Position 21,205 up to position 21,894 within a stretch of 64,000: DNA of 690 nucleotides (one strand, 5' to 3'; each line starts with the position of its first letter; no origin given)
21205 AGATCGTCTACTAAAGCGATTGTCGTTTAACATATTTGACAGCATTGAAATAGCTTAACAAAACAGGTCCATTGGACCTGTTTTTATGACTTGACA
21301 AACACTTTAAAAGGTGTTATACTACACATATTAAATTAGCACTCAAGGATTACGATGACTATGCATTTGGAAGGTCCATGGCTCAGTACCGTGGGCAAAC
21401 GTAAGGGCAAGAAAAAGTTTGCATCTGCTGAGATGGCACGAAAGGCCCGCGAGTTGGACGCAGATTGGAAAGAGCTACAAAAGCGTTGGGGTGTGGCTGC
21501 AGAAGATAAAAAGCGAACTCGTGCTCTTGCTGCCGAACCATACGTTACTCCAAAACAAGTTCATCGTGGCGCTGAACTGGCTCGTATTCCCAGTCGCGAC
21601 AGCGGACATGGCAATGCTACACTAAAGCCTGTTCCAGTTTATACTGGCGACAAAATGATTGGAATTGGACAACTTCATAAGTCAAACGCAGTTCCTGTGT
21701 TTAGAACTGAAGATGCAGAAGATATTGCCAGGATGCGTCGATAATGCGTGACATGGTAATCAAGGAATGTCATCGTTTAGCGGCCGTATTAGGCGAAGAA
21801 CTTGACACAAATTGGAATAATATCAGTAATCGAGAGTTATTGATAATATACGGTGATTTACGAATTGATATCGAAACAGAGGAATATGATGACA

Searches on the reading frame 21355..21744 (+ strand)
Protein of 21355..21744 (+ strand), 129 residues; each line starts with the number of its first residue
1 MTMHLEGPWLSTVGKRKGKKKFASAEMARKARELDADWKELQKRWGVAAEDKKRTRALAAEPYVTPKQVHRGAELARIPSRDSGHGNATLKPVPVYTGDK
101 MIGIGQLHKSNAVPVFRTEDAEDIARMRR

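Call 17: search_protein_families(library=pfam, proteins=[window:21355-21744:+], max_evalue=0.01)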
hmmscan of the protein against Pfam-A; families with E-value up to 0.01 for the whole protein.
window:21355-21744:+ (129 aa): 0 families

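Call 41: search_protein_families(library=phrogs, proteins=[window:21355-21744:+], max_evalue=0.01)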
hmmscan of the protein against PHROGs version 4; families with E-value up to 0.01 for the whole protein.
window:21355-21744:+ (129 aa): 1 family
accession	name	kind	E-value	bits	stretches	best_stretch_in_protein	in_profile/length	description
phrog_27048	-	unknown function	2.3e-25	90.3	1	1-129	1-127/127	-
